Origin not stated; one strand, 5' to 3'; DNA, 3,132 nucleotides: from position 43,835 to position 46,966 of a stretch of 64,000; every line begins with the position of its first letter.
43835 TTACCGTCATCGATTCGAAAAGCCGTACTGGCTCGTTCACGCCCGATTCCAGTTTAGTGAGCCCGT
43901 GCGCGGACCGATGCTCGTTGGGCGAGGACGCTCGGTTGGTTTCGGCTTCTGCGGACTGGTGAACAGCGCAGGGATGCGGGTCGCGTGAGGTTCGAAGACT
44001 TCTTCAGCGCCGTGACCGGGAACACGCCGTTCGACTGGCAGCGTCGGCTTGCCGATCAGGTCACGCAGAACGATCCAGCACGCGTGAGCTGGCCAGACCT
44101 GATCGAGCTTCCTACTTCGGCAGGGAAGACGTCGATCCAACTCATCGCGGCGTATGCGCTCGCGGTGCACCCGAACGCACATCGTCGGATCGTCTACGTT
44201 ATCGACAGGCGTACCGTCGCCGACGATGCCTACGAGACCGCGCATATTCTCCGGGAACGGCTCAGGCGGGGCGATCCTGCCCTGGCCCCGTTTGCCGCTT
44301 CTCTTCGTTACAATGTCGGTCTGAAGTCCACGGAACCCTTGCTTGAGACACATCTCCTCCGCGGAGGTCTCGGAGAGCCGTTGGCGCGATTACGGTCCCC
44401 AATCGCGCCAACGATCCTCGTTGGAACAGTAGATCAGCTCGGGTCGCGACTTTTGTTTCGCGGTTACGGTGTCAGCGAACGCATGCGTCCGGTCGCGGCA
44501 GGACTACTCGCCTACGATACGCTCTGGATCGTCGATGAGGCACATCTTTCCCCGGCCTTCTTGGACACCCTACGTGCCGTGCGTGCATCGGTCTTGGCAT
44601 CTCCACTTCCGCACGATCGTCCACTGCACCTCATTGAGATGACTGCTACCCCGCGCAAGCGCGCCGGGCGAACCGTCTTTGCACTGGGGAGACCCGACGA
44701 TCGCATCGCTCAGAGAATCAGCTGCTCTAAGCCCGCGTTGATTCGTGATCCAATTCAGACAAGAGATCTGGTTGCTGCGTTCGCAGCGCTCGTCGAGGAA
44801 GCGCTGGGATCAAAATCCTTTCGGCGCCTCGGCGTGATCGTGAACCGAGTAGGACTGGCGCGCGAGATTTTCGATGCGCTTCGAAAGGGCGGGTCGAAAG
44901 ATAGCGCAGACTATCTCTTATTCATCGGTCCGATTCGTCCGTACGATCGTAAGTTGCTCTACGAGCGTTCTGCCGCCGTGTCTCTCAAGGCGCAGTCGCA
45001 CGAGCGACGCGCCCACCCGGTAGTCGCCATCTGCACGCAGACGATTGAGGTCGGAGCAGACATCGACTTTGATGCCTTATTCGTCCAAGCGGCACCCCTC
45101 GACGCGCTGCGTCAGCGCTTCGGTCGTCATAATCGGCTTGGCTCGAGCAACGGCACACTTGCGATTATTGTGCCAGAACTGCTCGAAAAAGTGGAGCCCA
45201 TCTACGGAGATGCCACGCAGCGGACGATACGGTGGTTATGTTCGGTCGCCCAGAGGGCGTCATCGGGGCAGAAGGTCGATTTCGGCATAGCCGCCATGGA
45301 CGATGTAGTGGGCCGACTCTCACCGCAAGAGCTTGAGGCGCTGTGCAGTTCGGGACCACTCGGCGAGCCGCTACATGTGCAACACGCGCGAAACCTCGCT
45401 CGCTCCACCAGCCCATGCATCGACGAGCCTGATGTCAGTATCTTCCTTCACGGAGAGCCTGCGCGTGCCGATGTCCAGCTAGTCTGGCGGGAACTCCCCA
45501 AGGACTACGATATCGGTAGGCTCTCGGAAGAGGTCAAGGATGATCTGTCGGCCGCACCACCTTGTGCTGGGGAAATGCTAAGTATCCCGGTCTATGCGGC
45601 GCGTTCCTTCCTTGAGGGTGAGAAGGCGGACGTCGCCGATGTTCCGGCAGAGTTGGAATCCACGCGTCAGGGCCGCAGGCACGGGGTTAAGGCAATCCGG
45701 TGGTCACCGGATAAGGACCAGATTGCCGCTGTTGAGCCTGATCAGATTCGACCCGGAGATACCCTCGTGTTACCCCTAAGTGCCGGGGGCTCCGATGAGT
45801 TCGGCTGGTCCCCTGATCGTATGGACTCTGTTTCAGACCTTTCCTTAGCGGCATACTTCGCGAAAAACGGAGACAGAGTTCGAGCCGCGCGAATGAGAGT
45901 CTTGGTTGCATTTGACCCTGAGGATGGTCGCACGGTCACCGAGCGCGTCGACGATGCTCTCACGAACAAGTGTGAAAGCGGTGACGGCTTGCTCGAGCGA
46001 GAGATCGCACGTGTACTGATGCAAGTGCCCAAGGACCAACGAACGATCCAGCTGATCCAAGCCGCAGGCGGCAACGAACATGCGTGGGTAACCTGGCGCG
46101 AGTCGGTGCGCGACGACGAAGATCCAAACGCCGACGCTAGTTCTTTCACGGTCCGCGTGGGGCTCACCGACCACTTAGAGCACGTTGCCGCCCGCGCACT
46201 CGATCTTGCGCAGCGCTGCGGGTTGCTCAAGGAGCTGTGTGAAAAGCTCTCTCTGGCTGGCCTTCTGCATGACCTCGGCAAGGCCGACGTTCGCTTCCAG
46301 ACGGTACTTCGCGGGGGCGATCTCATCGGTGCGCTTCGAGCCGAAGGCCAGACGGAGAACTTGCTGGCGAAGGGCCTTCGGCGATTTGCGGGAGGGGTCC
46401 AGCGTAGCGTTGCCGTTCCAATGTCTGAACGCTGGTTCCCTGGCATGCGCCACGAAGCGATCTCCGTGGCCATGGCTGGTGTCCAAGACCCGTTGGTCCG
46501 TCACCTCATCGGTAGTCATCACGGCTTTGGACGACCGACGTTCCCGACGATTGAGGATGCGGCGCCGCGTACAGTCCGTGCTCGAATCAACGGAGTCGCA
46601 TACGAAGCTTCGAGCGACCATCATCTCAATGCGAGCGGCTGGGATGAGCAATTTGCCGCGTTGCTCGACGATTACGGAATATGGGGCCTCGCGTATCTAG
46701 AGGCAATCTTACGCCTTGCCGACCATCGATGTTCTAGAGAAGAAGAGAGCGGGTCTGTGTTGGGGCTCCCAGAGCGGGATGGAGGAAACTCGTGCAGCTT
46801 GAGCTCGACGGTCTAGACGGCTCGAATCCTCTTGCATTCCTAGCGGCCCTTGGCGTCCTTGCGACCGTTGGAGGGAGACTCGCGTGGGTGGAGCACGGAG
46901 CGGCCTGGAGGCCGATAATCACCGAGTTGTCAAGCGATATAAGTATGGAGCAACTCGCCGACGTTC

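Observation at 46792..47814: Half-length Csx17/Cas8u-like large subunit overlapping cas3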

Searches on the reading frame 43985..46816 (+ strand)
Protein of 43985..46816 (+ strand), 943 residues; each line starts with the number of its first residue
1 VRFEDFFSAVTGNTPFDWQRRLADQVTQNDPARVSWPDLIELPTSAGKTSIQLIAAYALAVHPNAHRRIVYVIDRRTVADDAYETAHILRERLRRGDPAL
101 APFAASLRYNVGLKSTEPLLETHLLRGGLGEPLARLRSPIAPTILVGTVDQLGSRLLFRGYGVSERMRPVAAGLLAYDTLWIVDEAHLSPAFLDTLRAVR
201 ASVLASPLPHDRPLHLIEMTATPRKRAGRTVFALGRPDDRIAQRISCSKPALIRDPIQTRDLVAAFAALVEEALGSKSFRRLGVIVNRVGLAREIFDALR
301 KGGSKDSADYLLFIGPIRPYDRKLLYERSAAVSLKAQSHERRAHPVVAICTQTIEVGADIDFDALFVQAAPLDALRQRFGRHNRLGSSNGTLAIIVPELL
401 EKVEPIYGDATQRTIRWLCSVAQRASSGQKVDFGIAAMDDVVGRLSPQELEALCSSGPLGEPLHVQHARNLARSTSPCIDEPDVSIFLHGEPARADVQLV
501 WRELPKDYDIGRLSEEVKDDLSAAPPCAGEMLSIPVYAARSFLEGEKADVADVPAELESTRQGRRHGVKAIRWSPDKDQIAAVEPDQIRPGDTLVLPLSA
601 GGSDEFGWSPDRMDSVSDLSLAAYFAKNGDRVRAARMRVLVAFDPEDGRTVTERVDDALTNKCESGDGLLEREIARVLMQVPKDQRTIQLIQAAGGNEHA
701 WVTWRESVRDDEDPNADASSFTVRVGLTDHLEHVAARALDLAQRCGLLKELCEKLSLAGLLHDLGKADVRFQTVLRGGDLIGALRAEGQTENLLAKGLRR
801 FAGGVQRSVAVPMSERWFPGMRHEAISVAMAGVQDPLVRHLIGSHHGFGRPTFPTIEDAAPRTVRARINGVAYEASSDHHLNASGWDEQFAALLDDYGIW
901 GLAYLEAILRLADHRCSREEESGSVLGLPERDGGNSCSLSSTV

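Call 6: search_protein_families(library=ncbifam, proteins=[window:43985-46816:+], max_evalue=1)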
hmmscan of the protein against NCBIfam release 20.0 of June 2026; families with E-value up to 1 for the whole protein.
window:43985-46816:+ (943 aa): 9 families
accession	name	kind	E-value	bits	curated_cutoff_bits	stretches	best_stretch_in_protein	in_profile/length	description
TIGR02621.3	cas3_GSU0051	exception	4.3e-204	680.9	400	1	3-918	2-854/854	type I-G CRISPR-associated helicase/endonuclease Cas3g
TIGR01587.1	cas3_core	equivalog_domain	8.9e-20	71.1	102.45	1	214-414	156-351/358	CRISPR-associated helicase Cas3'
NF007248.0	PRK09694.1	equivalog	1.7e-10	39.6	569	1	282-384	563-661/878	CRISPR-associated helicase/endonuclease Cas3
TIGR01596.1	cas3_HD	equivalog_domain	1.6e-09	38.1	43.45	1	727-895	1-137/178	CRISPR-associated endonuclease Cas3''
TIGR02562.1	cas3_yersinia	equivalog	2.1e-06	25.9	565.95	2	328-384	822-878/1110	type I-F CRISPR-associated helicase Cas3f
TIGR00277.1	HDIG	domain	0.014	15.3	27.6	1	727-768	5-43/84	HDIG domain-containing metalloprotein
TIGR03158.1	cas3_cyano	exception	0.08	12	69.1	1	336-381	310-355/357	type I-D CRISPR-associated helicase Cas3'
NF053512.1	nitric_RR_NosR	exception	0.13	11.3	400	1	729-767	194-232/422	response regulator c-di-GMP phosphodiesterase, NosR family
TIGR01054.1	rgy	equivalog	0.14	9.6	471.7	1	2-90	68-147/1172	reverse gyrase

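Call 7: search_protein_families(library=pfam, proteins=[window:43985-46816:+], max_evalue=1)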
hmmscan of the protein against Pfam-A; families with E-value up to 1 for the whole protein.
window:43985-46816:+ (943 aa): 6 families
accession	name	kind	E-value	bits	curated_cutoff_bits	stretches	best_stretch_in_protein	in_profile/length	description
PF22590.2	Cas3-like_C_2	-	7.8e-17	61.9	27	1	282-384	5-103/106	CRISPR-associated nuclease/helicase Cas3, C-terminal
PF18019.7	Cas3_HD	-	8.5e-05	23.1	23.1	1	741-895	42-161/207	Cas3, HD domain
PF04851.21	ResIII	-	0.00011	22.6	22.5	1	38-224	26-163/164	Type III restriction enzyme, res subunit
PF01966.28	HD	-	0.001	19.8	22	1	729-769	3-41/116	HD domain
PF00270.35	DEAD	-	0.0029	17.8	26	1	40-225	19-162/167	DEAD/DEAH box helicase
PF08668.18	HDOD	-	0.013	15.4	22.9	1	726-766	94-132/196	HDOD domain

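Call 10: search_protein_families(library=padloc, proteins=[window:43985-46813:+], max_evalue=1)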
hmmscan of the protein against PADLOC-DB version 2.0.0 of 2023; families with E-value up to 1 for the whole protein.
window:43985-46813:+ (943 aa): 36 families (the best 25 are shown)
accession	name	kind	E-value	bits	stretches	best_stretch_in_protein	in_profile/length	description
PDLC01769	Cas3g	-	4.8e-207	688.4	1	2-920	7-835/836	-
PDLC00939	Cas3g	-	3.4e-116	387.3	1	2-917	3-863/864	"CRISPR-associated helicase Cas3, subtype Dpsyc"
PDLC01309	Cas3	-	2.2e-104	348.3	1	2-917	2-709/710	CAS-I-U; effector_G3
PDLC01770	Cas3g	-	3.5e-85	285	1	1-922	1-731/733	-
PDLC01759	Cas3b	-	6.8e-25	85.9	3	260-413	426-564/711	-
PDLC01761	Cas3b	-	1.2e-24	85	2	284-427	452-578/705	-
PDLC01252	Cas3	-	1.7e-23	81.6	1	39-418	3-321/324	CAS-I; effector_G3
PDLC01710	Cas3a1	-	4.2e-23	79.7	2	276-388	443-547/745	Cas3_1_CAS-I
PDLC01767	Cas3e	-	1.5e-22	77.9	2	39-387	205-521/680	-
PDLC01765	Cas3c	-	1.7e-22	78.1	3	264-413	364-487/612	-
PDLC02082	Cas3b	-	5.7e-22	75.9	2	262-414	446-583/734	-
PDLC00938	Cas3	-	2.4e-20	71.1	2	214-414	156-351/358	CRISPR-associated helicase Cas3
PDLC01762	Cas3b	-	3.8e-20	70.1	2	280-415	450-565/692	-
PDLC02079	Cas3b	-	9.2e-20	68.4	2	266-388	419-531/691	-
PDLC01757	Cas3b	-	2.5e-17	60.7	2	277-388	397-496/676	-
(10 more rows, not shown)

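Call 52: search_dna_similar(query=window:43985-46813:+, collection=plasmids, mode=protein, max_rows=60, max_evalue=1e-8)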
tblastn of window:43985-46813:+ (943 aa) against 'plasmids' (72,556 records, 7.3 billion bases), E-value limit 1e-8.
Records with a match: 22; places in all: 22; records where one place covers at least 80% of the query: 18.
Best place of each record, by identity: <60% 22.
By first word of the organism name: Thermus 14; Streptomyces 2; Cereibacter 2; Rhodothermus 1; Azotobacter 1; Methylomagnum 1; Actinomyces 1.
By predicted mobility (MOB-suite, as given by PLSDB): non-mobilizable 21; mobilizable 1.
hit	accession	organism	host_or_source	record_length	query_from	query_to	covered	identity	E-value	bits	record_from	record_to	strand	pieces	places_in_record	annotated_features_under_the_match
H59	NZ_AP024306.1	Thermus thermophilus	-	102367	3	917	86%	34.4%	8e-68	332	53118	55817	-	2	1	cas3u: type I-U CRISPR-associated helicase/endonuclease Cas3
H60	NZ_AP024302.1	Thermus thermophilus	-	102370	3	917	86%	34.4%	8e-68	332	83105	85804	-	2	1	cas3u: type I-U CRISPR-associated helicase/endonuclease Cas3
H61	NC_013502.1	Rhodothermus marinus DSM 4252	-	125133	2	920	86%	34.0%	3e-72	351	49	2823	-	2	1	cas3u: type I-U CRISPR-associated helicase/endonuclease Cas3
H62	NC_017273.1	Thermus thermophilus SG0.5JP17-16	-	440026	3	917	86%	34.1%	3e-66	326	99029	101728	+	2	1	cas3u: type I-U CRISPR-associated helicase/endonuclease Cas3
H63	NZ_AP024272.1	Thermus thermophilus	-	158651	3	917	86%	34.0%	1e-65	325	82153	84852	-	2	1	cas3u: type I-U CRISPR-associated helicase/endonuclease Cas3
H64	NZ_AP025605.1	Thermus thermophilus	-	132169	3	917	86%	33.9%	2e-65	324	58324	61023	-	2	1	cas3u: type I-U CRISPR-associated helicase/endonuclease Cas3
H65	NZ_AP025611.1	Thermus thermophilus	-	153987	3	917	86%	33.9%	2e-65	324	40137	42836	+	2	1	cas3u: type I-U CRISPR-associated helicase/endonuclease Cas3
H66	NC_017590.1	Thermus thermophilus JL-18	-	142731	3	917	86%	33.8%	3e-65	322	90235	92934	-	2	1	cas3u: type I-U CRISPR-associated helicase/endonuclease Cas3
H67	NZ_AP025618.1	Thermus thermophilus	-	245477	3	917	86%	33.8%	5e-64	320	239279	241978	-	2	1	cas3u: type I-U CRISPR-associated helicase/endonuclease Cas3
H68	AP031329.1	Thermus thermophilus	-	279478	3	917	86%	33.6%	1e-64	320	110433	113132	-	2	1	hypothetical protein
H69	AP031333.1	Thermus thermophilus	-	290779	3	917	86%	33.6%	1e-64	320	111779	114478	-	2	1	hypothetical protein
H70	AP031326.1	Thermus thermophilus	-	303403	3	917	86%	33.6%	1e-64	320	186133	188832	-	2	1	hypothetical protein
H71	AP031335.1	Thermus thermophilus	-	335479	3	917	86%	33.6%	1e-64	320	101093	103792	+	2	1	hypothetical protein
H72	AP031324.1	Thermus thermophilus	-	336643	3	917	86%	33.6%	1e-64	320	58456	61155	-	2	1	hypothetical protein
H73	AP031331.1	Thermus thermophilus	-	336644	3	917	86%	33.6%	1e-64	320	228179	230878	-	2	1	hypothetical protein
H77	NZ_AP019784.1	Methylomagnum ishizawai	-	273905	21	920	77%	34.3%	2e-48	297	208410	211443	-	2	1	hypothetical protein | CRISPR-associated endonuclease Cas3''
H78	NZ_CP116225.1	Actinomyces oris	Homo sapiens,Cell culture,oral cavity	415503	3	941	70%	30.5%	4e-29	204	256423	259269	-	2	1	cas3u: type I-U CRISPR-associated helicase/endonuclease Cas3 | hypothetical protein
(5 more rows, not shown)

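Call 53: get_annotated_region(hit=H78, flank=9000)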
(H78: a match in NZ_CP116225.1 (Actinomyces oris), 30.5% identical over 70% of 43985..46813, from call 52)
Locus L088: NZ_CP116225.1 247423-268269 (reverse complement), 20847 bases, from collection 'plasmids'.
description: Actinomyces oris strain WVU627 plasmid unnamed1, complete sequence
organism: Actinomyces oris (NCBI taxid 544580)
taxonomy: Bacteria; Actinomycetota; Actinomycetes; Actinomycetales; Actinomycetaceae; Actinomyces; Actinomyces oris
host: -; source: Homo sapiens,Cell culture,oral cavity; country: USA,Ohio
typing (MOB-suite, as given by PLSDB): non-mobilizable
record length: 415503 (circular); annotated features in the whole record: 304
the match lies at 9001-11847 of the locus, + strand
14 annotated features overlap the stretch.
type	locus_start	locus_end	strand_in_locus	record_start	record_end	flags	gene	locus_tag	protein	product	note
CDS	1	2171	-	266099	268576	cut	-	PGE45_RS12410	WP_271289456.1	DUF6049 family protein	-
CDS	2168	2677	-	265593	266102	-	-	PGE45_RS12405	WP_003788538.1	NUDIX hydrolase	-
CDS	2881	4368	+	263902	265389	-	-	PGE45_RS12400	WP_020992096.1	CCA tRNA nucleotidyltransferase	GO:0006396 - RNA processing [Evidence IEA]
CDS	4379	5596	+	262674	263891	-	-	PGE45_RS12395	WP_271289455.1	Gfo/Idh/MocA family oxidoreductase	-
CDS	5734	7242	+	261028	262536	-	-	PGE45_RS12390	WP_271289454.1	glycoside hydrolase family 36 protein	-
CDS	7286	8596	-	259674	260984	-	-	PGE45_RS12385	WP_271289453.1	AAA family ATPase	-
CDS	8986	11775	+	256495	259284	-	cas3u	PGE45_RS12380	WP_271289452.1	type I-U CRISPR-associated helicase/endonuclease Cas3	GO:0043571 - maintenance of CRISPR repeat elements [Evidence IEA]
CDS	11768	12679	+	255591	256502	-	-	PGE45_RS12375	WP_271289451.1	hypothetical protein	-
CDS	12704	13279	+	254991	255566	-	-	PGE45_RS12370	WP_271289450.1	type I-E CRISPR-associated protein Cas6/Cse3/CasE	-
CDS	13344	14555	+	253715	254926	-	cas7u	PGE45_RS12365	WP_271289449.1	type I-U CRISPR-associated RAMP protein Csb1/Cas7u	GO:0043571 - maintenance of CRISPR repeat elements [Evidence IEA]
CDS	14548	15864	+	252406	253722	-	csb2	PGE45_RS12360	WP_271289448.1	type I-U CRISPR-associated protein Csb2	GO:0043571 - maintenance of CRISPR repeat elements [Evidence IEA]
CDS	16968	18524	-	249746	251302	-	-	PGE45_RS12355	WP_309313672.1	DUF4832 domain-containing protein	-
CDS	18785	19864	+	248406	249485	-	serC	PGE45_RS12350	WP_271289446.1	3-phosphoserine/phosphohydroxythreonine transaminase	GO:0006564 - L-serine biosynthetic process [Evidence IEA]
CDS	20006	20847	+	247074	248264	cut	-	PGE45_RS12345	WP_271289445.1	phosphoglycerate dehydrogenase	-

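Call 54: get_annotated_region(hit=H77, flank=9000)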
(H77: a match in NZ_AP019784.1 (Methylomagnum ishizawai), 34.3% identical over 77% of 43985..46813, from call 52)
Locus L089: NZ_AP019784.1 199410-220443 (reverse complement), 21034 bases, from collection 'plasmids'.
description: Methylomagnum ishizawai strain RS11D-Pr plasmid pRS11DPr1, complete sequence
organism: Methylomagnum ishizawai (NCBI taxid 1760988)
taxonomy: Bacteria; Pseudomonadota; Gammaproteobacteria; Methylococcales; Methylococcaceae; Methylomagnum; Methylomagnum ishizawai
host: -; source: -; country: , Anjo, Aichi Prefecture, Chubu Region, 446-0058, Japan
typing (MOB-suite, as given by PLSDB): non-mobilizable
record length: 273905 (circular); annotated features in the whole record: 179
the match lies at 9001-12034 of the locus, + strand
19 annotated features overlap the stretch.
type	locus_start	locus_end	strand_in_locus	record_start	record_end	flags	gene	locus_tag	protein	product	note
CDS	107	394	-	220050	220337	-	-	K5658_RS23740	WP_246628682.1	transposase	-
CDS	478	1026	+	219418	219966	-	-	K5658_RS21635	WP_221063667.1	helix-turn-helix domain-containing protein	-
CDS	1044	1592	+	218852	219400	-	-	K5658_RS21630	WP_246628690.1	transposase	-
CDS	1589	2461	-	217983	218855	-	-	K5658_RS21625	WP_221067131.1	hypothetical protein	-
CDS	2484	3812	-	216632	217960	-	-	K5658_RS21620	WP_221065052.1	transposase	GO:0006313 - DNA transposition [Evidence IEA]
CDS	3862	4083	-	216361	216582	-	-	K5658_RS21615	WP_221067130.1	hypothetical protein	-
CDS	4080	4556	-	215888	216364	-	-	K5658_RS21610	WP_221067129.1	hypothetical protein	-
CDS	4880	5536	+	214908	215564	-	-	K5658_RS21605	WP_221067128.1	tyrosine-type recombinase/integrase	GO:0015074 - DNA integration [Evidence IEA]; GO:0006310 - DNA recombination [Evidence IEA]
CDS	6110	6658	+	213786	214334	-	cas7u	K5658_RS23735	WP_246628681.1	type I-U CRISPR-associated RAMP protein Csb1/Cas7u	GO:0043571 - maintenance of CRISPR repeat elements [Evidence IEA]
CDS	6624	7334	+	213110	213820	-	-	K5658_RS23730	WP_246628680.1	hypothetical protein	-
CDS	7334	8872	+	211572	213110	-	csb2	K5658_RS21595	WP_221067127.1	type I-U CRISPR-associated protein Csb2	GO:0043571 - maintenance of CRISPR repeat elements [Evidence IEA]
CDS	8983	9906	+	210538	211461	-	-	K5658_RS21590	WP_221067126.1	hypothetical protein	-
CDS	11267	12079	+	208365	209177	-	-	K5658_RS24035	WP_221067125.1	CRISPR-associated endonuclease Cas3''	GO:0043571 - maintenance of CRISPR repeat elements [Evidence IEA]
CDS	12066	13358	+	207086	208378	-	-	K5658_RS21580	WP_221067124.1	hypothetical protein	-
CDS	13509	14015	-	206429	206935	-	-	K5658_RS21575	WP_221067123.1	hypothetical protein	-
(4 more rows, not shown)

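Call 57: search_protein_families(library=ncbifam, proteins=[L088:11768-12676:+, L089:12066-13355:+, L088:12704-13276:+], max_evalue=0.01)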
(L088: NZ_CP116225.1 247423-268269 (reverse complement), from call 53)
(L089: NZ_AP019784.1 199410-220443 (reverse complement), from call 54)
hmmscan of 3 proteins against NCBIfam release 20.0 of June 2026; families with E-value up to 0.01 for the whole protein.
L088:11768-12676:+ (303 aa): 0 families

L089:12066-13355:+ (430 aa): 1 family
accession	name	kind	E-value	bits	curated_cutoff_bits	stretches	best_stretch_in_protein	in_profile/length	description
NF049934.1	adjac_Cas3_IG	equivalog_domain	1.3e-46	159.6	65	1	9-253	1-247/299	type I-G CRISPR-associated protein, Cas3-extension family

L088:12704-13276:+ (191 aa): 0 families
